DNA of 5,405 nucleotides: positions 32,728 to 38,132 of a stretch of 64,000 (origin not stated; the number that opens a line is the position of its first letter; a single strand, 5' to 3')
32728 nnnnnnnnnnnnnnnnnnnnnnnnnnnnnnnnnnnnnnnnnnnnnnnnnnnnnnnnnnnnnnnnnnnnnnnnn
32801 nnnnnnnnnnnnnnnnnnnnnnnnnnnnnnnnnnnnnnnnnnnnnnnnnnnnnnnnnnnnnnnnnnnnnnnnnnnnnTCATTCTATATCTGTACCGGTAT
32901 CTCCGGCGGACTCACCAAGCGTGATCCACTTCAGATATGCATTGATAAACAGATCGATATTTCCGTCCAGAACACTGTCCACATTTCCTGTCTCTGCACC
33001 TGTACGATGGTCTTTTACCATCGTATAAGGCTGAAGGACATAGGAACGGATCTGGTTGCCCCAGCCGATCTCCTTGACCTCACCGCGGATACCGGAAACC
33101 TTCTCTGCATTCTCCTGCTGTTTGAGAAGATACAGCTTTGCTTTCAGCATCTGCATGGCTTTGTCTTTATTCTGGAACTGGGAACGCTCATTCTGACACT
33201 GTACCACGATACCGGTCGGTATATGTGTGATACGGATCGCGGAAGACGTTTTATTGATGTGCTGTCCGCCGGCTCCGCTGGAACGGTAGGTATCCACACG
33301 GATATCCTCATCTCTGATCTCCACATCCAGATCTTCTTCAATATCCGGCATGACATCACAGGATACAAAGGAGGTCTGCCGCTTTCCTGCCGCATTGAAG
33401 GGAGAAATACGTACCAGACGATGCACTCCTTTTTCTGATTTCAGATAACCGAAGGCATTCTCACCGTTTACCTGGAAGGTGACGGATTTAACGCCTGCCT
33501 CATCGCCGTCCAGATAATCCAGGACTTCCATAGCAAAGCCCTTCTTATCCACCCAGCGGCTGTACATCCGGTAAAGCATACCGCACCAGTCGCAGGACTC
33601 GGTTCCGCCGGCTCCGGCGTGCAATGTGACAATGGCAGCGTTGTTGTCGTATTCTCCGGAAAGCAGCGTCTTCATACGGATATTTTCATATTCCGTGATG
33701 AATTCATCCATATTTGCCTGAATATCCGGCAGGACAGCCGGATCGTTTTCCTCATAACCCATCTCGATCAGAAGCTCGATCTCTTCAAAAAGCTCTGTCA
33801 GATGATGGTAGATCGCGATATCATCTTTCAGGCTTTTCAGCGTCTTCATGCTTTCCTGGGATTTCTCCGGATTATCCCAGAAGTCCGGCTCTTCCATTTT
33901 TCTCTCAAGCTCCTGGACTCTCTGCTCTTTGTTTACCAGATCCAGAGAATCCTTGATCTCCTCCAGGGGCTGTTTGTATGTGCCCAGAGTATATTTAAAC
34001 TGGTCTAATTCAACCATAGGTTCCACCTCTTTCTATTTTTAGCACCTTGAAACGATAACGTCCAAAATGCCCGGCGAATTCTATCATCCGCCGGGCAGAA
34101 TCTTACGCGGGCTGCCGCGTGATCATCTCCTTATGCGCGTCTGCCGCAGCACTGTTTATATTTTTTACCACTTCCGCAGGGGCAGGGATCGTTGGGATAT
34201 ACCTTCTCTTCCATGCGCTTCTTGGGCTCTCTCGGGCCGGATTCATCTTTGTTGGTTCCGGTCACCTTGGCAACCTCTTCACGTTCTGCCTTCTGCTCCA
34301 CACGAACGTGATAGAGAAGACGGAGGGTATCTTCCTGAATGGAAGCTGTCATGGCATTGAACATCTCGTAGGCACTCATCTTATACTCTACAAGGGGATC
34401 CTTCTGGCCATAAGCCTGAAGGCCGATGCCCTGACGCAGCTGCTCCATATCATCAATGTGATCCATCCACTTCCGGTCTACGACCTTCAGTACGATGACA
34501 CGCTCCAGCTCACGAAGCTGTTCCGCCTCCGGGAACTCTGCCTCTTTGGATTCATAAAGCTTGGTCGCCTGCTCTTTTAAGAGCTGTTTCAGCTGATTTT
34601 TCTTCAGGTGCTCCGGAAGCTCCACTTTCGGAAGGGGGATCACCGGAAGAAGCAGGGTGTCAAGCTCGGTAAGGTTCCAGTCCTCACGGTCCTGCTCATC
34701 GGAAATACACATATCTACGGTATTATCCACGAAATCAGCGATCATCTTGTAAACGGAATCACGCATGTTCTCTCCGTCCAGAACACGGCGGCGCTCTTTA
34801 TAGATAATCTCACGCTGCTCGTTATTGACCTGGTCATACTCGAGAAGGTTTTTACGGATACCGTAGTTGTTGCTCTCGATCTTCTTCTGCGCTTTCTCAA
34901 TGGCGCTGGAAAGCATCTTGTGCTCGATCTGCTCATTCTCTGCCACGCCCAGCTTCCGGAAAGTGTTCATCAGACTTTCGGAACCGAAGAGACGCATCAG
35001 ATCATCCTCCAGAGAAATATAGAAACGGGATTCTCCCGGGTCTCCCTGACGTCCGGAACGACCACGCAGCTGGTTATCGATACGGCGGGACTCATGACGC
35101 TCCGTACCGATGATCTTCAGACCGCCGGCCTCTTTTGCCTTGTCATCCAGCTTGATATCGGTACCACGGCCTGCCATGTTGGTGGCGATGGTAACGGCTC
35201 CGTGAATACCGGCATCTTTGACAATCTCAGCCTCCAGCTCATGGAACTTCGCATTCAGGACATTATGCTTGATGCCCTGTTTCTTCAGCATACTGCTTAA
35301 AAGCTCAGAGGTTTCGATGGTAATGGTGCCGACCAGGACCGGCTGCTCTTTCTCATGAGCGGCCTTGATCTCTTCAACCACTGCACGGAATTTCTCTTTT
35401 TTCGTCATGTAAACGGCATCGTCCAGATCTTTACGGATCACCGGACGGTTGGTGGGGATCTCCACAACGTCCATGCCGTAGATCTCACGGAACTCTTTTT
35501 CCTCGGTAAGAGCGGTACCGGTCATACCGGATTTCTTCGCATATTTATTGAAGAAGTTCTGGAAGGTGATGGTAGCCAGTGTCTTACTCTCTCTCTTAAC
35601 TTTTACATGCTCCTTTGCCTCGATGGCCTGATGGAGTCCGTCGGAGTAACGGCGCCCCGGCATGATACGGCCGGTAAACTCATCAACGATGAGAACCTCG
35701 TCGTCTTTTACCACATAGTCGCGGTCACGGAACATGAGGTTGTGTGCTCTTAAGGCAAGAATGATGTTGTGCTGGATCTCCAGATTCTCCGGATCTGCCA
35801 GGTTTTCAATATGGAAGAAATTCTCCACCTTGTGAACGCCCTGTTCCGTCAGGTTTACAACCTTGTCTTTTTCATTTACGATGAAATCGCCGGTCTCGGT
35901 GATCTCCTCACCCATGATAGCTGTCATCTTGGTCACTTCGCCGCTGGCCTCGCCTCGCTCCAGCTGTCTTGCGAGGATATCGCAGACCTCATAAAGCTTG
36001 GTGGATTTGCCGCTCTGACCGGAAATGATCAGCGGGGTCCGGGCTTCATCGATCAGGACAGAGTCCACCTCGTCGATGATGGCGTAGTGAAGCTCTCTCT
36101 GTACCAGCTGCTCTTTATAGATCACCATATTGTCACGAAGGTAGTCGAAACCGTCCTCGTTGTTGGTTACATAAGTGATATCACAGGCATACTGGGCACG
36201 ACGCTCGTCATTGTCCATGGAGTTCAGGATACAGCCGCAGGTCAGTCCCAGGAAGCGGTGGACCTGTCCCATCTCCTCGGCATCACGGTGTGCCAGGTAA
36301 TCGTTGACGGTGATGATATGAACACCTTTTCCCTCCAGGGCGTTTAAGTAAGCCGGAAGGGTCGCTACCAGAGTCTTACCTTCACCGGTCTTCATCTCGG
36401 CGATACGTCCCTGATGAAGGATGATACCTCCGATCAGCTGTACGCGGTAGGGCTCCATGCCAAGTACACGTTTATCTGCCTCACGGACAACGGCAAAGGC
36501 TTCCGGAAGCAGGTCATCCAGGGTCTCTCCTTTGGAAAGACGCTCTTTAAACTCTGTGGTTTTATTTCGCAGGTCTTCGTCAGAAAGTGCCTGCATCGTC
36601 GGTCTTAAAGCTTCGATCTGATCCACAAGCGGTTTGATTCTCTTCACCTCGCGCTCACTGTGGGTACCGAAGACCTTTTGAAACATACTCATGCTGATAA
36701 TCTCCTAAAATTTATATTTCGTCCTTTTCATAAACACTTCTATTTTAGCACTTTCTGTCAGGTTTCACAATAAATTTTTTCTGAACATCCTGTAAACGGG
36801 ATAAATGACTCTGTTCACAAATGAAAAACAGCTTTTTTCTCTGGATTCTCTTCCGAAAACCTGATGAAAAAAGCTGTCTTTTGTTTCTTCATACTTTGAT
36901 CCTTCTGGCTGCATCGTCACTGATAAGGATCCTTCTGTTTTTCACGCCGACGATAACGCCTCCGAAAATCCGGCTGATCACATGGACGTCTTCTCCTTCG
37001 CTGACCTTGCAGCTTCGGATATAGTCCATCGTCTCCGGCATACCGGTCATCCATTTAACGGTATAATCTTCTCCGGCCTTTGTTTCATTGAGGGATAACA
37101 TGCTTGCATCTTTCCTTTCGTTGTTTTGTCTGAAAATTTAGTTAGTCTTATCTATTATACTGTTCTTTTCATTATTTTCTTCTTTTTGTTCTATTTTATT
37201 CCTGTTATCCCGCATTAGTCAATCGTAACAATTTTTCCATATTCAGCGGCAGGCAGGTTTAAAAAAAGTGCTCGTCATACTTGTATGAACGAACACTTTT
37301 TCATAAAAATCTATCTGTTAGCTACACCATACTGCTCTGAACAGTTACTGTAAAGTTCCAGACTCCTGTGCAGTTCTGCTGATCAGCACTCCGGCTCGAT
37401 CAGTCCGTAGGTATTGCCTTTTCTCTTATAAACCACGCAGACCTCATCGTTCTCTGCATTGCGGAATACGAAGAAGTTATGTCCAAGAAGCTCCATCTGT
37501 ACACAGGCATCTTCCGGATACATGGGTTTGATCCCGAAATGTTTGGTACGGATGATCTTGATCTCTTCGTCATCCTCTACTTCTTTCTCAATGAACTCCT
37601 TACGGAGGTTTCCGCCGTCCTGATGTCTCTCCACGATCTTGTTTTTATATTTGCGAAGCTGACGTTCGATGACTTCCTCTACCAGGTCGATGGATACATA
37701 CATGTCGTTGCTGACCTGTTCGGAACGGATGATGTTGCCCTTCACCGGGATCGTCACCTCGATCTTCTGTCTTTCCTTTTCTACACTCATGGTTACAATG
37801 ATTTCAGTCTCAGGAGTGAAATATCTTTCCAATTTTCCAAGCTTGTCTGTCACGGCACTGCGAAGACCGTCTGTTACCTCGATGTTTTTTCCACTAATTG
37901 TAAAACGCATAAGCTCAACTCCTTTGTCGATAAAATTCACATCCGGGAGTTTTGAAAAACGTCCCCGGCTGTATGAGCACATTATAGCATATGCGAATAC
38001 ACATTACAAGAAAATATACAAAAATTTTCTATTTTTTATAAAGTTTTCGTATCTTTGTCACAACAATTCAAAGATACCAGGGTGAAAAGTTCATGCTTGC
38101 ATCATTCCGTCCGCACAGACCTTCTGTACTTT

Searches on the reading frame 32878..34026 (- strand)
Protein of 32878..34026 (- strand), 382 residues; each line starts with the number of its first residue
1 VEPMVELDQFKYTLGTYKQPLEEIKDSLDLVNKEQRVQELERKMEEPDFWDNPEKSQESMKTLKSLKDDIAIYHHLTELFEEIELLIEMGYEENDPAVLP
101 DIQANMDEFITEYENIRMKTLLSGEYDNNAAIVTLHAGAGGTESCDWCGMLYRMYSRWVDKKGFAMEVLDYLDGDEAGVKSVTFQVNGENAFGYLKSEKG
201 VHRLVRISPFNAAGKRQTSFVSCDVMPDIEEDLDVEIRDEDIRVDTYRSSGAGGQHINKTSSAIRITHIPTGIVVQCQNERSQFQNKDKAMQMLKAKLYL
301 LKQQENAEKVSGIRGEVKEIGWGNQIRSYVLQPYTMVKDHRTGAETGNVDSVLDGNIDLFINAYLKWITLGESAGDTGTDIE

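Call 74: find_encoding_contigs(protein=window:32878-34026:-, flank=2000, max_places=10)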
Protein window:32878-34026:- (382 aa): no gene with exactly this product is on record in the collection.

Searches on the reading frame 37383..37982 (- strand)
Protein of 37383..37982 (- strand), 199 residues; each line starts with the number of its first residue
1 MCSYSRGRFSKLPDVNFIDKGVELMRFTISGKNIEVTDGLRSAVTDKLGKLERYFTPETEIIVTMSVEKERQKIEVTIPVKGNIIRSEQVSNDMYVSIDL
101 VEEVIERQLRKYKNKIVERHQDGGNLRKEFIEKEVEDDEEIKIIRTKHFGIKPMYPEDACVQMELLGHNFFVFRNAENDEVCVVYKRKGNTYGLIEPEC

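Call 63: find_encoding_contigs(protein=window:37383-37982:-, flank=1200, max_places=10)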
Protein window:37383-37982:- (199 aa): 5 contigs read that carry it; 5 places shown.
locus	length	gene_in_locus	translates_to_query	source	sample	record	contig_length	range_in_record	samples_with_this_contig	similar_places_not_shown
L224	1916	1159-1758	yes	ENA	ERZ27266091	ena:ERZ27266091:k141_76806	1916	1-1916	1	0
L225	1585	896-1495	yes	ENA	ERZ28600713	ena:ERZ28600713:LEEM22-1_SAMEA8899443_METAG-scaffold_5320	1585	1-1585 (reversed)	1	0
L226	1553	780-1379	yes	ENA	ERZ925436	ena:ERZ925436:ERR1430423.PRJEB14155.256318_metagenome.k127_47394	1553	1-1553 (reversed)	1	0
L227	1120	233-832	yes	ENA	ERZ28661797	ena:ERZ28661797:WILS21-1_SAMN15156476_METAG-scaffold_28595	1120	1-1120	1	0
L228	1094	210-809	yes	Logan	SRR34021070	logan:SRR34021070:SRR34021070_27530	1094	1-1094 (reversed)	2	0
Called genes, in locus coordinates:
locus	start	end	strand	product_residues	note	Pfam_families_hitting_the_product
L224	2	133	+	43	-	?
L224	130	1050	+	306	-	PF00977:His_biosynth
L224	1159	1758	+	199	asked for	PF02482:Ribosomal_S30AE, PF16321:Ribosom_S30AE_C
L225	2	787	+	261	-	?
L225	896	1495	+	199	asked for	PF02482:Ribosomal_S30AE, PF16321:Ribosom_S30AE_C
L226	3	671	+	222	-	?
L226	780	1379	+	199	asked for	PF02482:Ribosomal_S30AE, PF16321:Ribosom_S30AE_C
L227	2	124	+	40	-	?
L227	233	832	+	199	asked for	PF02482:Ribosomal_S30AE, PF16321:Ribosom_S30AE_C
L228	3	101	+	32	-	?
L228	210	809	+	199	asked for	PF02482:Ribosomal_S30AE, PF16321:Ribosom_S30AE_C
